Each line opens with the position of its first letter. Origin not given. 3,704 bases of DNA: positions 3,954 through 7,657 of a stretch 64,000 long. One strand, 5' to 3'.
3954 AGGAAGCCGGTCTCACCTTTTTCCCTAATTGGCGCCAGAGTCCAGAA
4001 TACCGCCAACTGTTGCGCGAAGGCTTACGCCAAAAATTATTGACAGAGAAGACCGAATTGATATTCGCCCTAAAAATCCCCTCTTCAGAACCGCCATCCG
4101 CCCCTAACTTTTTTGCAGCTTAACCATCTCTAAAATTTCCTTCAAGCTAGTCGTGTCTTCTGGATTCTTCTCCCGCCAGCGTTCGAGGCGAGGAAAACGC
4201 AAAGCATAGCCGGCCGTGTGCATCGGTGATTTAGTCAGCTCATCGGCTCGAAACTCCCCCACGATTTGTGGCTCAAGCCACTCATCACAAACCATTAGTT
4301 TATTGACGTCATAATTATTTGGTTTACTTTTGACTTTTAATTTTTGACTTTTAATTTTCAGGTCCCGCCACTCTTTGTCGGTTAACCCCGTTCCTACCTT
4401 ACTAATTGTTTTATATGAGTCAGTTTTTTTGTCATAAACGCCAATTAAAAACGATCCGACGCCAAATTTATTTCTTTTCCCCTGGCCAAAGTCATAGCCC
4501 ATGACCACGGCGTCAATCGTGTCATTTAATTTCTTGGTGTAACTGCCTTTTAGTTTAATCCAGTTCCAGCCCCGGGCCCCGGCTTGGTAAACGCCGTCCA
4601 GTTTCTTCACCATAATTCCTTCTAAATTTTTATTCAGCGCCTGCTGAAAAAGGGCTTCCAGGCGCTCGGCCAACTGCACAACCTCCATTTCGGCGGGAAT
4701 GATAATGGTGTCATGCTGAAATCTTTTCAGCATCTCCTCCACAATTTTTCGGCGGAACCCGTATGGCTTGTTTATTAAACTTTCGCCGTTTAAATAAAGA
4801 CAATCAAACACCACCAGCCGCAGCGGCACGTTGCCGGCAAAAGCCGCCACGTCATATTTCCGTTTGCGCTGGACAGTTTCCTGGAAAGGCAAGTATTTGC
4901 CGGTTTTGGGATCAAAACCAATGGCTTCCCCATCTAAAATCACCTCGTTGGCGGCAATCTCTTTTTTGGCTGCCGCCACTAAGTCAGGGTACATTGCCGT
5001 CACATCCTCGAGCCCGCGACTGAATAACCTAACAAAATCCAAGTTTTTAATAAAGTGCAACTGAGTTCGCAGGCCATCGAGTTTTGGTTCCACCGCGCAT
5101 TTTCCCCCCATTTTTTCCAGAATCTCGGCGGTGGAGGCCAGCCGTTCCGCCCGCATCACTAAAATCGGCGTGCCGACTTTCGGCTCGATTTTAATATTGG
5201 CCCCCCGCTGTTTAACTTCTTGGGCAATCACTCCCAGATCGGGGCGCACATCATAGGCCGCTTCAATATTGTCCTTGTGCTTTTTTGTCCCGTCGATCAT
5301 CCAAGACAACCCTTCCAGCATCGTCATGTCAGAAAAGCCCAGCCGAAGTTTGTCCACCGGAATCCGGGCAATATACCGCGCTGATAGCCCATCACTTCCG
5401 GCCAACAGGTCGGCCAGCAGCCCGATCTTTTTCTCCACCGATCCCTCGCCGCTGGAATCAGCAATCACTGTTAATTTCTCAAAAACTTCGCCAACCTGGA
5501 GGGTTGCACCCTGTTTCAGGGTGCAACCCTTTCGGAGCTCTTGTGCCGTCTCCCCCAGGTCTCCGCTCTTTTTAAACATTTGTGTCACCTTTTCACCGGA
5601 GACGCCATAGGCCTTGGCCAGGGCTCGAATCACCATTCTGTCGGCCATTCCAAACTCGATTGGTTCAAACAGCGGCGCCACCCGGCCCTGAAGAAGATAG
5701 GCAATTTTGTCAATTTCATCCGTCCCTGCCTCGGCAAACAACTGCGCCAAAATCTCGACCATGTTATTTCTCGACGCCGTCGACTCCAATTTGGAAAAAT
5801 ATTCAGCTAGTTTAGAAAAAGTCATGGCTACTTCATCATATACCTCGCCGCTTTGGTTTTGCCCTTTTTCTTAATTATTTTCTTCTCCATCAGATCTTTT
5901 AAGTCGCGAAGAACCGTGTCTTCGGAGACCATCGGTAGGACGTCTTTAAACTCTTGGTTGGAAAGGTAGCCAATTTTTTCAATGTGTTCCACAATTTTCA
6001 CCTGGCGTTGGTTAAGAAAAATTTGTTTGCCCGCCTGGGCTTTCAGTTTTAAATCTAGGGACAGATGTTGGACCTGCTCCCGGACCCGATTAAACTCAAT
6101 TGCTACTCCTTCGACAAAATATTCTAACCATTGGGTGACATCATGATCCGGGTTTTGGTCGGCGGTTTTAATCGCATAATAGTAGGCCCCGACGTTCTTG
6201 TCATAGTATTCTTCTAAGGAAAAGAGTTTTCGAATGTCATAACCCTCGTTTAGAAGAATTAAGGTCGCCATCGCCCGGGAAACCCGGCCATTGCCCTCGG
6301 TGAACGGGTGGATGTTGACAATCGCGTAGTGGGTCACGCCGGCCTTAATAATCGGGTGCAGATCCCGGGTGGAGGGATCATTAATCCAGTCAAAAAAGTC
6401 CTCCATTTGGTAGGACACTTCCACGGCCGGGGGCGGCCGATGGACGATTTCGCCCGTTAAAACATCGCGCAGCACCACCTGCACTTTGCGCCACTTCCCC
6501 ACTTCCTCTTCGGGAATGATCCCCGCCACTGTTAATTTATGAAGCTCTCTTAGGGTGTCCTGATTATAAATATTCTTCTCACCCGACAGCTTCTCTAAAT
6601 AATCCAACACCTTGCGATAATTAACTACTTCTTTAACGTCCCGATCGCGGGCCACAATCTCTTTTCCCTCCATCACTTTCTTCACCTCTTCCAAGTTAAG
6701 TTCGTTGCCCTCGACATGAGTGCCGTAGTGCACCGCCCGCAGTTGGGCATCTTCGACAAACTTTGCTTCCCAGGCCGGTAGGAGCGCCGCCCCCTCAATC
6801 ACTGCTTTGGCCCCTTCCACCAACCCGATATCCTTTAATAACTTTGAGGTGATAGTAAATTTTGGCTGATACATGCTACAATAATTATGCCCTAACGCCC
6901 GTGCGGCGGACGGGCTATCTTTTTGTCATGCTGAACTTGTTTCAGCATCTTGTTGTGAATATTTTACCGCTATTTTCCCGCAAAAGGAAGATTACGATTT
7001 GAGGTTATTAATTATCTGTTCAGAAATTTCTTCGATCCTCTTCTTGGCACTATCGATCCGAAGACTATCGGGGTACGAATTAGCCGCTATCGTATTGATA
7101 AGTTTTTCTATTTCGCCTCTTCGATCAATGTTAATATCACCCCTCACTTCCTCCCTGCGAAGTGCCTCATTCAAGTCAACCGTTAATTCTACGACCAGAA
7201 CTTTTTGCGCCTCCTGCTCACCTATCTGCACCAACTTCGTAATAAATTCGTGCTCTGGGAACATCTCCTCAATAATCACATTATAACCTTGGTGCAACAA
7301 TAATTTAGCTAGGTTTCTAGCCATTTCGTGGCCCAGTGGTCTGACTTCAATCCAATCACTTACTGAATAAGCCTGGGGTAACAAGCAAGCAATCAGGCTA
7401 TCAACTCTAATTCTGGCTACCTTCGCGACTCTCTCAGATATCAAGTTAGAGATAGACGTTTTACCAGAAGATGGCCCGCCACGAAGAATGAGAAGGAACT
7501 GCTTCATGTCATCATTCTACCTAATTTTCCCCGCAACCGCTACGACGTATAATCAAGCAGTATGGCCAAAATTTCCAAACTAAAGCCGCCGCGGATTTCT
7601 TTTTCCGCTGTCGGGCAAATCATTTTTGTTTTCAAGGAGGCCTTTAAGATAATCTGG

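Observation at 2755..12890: Short tandem repeats inserted in-frame inside conserved housekeeping genes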

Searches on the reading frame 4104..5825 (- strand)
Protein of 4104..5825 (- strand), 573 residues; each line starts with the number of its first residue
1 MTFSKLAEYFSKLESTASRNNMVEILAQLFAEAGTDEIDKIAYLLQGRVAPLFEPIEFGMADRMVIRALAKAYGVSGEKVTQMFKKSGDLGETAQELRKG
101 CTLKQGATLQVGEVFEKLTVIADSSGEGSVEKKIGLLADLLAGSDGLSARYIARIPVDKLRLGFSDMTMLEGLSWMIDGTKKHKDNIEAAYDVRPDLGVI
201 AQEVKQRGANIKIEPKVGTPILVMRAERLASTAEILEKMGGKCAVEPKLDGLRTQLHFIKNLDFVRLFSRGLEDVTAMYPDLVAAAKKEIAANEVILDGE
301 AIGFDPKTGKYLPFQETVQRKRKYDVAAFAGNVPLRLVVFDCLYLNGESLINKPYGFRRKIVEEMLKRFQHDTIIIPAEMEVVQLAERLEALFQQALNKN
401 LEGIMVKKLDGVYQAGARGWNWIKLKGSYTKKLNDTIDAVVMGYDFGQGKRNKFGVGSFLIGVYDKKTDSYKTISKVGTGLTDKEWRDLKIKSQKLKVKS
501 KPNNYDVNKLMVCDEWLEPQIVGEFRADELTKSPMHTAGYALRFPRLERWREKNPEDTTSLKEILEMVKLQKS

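Call 25: search_solved_structures(query=window:4104-5825:-, show_alignments=2)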
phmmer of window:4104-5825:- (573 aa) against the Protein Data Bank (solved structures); distinct sequences matched with E-value up to 0.001: 39.
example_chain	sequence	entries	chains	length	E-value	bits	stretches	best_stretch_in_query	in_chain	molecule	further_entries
2hiv_A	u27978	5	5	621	2.7e-114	386.1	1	1-571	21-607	Thermostable DNA ligase | DNA ligase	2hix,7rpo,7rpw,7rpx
2cfm_A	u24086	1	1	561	5e-87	296.2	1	2-572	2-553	THERMOSTABLE DNA LIGASE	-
9df9_A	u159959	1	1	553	7.2e-84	285.7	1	1-571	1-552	DNA ligase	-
9dfa_A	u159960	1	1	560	5.3e-83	282.9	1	1-572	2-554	DNA ligase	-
3rr5_A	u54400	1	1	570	9.5e-82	278.7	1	3-572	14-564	DNA ligase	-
4eq5_A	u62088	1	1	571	2e-80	274.4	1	3-571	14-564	DNA ligase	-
9bs3_A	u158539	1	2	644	1e-66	229.1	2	211-564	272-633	DNA ligase 1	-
6p09_A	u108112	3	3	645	1.1e-66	229.1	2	211-564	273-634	DNA ligase 1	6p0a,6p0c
3gde_A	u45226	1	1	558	1.1e-66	229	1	1-571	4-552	DNA ligase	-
9yhy_A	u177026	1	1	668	1.2e-66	228.9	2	211-565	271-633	DNA ligase 1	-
1x9n_A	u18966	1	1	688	1.4e-66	228.7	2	211-565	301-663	DNA ligase I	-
7qo1_A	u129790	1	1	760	2.1e-66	228.1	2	211-565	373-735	DNA ligase 1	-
7qnz_A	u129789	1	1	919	4.4e-66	227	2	211-565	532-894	DNA ligase 1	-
6q1v_A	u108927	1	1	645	5.2e-66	226.8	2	211-564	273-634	DNA ligase 1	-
8v1v_A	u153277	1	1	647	7.2e-66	226.3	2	211-564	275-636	DNA ligase 1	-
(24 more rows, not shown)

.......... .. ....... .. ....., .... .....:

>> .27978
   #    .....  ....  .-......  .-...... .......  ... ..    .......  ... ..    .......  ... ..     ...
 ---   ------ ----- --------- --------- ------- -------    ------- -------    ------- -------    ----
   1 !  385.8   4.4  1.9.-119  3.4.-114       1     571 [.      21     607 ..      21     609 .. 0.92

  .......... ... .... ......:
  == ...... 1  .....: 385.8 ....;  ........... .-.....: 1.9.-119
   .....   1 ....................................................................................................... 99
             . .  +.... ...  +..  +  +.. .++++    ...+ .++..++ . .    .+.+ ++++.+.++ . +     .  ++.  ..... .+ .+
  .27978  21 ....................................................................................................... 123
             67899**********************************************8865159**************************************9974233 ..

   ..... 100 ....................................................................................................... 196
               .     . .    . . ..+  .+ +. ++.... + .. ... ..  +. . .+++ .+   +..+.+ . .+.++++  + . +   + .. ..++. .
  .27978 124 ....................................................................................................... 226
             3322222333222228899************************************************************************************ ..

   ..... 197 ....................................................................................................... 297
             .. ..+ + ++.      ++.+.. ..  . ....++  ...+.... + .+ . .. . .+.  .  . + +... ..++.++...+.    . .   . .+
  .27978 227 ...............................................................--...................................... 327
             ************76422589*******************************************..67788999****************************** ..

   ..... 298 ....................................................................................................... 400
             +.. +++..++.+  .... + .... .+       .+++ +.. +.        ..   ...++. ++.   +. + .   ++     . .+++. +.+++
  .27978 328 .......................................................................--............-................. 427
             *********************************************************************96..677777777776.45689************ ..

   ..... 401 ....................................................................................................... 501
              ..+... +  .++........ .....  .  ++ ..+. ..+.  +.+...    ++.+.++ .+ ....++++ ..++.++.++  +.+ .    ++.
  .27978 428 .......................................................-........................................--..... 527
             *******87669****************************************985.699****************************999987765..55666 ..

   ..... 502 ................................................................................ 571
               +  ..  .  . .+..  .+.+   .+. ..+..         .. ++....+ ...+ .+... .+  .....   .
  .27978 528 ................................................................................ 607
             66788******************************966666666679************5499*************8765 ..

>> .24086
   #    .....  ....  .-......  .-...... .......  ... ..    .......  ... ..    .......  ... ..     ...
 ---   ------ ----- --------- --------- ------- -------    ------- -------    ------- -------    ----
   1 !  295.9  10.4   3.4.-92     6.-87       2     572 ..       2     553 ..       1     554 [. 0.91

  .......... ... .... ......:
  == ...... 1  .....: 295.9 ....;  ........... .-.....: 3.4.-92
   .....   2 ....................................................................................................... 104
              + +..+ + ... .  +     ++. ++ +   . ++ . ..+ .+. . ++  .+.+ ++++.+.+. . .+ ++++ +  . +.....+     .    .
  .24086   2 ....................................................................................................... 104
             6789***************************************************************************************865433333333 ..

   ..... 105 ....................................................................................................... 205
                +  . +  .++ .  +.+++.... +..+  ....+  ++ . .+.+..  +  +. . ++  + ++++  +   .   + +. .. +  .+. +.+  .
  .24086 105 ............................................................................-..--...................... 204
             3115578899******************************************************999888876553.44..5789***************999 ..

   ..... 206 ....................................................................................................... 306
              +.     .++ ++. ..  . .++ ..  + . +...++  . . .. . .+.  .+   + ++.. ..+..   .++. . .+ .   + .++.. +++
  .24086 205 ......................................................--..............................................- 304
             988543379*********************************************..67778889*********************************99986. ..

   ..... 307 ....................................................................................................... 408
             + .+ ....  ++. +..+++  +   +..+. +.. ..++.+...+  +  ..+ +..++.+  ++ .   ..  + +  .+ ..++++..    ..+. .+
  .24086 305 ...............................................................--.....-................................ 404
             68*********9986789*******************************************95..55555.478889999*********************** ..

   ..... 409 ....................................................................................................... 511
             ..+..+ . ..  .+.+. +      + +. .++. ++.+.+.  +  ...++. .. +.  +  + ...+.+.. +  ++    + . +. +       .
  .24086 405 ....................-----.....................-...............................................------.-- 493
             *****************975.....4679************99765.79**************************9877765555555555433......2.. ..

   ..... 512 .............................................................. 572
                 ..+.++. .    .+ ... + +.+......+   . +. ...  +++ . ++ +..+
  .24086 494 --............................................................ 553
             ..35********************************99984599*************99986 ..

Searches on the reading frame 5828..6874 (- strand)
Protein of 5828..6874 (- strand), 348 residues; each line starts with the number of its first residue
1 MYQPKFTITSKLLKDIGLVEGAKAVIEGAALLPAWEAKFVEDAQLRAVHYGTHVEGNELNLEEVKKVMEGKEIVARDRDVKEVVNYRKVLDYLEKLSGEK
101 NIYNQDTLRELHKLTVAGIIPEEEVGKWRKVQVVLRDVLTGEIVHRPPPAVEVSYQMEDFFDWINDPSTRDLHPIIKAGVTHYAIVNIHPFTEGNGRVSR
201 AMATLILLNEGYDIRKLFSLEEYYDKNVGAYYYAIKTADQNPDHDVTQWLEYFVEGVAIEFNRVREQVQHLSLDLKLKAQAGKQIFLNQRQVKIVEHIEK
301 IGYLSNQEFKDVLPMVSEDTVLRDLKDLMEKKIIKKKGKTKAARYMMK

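Call 51: search_protein_families(library=pfam, proteins=[window:5828-6874:-])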
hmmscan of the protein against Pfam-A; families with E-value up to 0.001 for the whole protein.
window:5828-6874:- (348 aa): 3 families
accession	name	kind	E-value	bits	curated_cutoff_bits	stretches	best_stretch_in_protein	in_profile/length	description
PF02661.23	Fic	-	2.8e-20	73.4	24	1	104-207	3-93/93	Fic/DOC family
PF10776.14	DUF2600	-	0.00092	18.6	25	0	76-126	51-101/328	Protein of unknown function (DUF2600)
PF08220.18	HTH_DeoR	-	0.00094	19.3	21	0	290-336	1-46/57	DeoR-like helix-turn-helix domain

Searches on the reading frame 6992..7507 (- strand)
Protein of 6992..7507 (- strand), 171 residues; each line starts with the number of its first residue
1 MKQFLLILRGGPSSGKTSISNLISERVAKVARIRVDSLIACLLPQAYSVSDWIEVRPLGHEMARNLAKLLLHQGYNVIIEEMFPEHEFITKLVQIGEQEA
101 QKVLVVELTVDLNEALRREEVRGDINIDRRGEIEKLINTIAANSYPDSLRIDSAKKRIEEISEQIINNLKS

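Call 51: search_protein_families(library=pfam, proteins=[window:6992-7507:-])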
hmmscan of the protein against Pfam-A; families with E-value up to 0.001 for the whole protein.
window:6992-7507:- (171 aa): 4 families
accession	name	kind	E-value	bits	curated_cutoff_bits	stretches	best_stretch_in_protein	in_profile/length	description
PF07931.18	CPT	-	4.7e-11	43.2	22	1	5-168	3-170/172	Chloramphenicol phosphotransferase-like protein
PF13671.12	AAA_33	-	4.7e-08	33.9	27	1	5-126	1-122/143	AAA domain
PF06414.18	Zeta_toxin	-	3.3e-06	27.1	22.3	1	5-123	18-144/199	Zeta toxin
PF13238.12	AAA_18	-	0.00014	22.8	29.4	1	7-133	2-122/128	AAA domain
